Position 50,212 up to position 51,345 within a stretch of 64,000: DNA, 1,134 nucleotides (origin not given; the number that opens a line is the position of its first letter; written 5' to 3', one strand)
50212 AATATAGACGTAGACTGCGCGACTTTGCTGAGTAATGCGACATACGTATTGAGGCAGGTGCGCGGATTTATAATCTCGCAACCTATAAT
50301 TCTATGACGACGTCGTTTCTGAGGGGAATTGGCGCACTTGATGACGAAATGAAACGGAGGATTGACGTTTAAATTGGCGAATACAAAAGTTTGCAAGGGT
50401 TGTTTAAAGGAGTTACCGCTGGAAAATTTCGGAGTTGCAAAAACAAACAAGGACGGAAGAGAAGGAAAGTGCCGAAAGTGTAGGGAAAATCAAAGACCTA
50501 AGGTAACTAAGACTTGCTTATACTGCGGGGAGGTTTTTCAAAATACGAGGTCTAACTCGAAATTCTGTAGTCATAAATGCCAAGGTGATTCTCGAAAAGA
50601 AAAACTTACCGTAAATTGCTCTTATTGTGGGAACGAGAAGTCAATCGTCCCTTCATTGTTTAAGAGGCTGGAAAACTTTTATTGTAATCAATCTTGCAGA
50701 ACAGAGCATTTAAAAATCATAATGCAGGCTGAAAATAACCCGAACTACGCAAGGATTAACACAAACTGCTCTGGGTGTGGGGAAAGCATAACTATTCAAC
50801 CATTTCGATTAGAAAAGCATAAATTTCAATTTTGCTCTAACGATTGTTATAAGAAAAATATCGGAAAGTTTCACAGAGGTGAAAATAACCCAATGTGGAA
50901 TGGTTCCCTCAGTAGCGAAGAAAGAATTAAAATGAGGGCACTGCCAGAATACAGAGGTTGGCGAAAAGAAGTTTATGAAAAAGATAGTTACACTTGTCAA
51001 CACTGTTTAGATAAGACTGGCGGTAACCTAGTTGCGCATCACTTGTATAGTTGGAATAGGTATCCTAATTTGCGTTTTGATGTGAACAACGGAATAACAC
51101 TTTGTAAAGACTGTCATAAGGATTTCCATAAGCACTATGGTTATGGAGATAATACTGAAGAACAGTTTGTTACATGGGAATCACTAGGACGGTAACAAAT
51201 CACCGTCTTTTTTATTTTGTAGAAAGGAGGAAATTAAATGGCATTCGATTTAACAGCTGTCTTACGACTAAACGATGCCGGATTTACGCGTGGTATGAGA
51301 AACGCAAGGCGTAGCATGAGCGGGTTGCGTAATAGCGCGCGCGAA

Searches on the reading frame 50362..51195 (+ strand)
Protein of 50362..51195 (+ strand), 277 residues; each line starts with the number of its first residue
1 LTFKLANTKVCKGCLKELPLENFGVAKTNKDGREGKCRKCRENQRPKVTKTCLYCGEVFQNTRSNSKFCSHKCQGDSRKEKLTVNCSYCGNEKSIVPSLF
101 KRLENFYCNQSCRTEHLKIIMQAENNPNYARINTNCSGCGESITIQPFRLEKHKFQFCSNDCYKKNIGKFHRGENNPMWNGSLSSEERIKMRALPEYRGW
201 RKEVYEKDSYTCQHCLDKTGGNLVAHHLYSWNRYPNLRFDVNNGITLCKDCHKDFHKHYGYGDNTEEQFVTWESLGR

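Call 70: search_protein_families(library=phrogs, proteins=[window:50362-51195:+], max_evalue=0.001)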
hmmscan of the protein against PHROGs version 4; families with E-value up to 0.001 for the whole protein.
window:50362-51195:+ (277 aa): 11 families
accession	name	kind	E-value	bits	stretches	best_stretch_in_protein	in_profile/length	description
phrog_1271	-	DNA, RNA and nucleotide metabolism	2.5e-25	90.6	2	81-265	175-325/361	HNH endonuclease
phrog_119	-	DNA, RNA and nucleotide metabolism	1.5e-16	61.3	1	158-266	154-265/443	HNH endonuclease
phrog_5104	-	unknown function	1.8e-12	48.4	1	79-272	51-226/228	-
phrog_8446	-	DNA, RNA and nucleotide metabolism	4.1e-12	47.2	1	161-259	108-199/211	HNH endonuclease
phrog_144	-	DNA, RNA and nucleotide metabolism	6.9e-11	43.1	1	121-262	10-139/175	HNH endonuclease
phrog_5956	-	DNA, RNA and nucleotide metabolism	7.4e-11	42.9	1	190-258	40-110/138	HNH endonuclease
phrog_589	-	DNA, RNA and nucleotide metabolism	3.2e-07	31.3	1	196-253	78-136/179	HNH endonuclease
phrog_8048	-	DNA, RNA and nucleotide metabolism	1.2e-06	28.9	1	198-259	165-229/273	HNH endonuclease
phrog_5200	-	DNA, RNA and nucleotide metabolism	7.5e-06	27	1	200-257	31-86/154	HNH endonuclease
phrog_4581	-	head and packaging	0.00074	20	1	197-257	53-110/395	terminase small subunit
phrog_5558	-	moron, auxiliary metabolic gene and host takeover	0.00082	20.6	1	6-44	63-101/130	Lar-like restriction alleviation protein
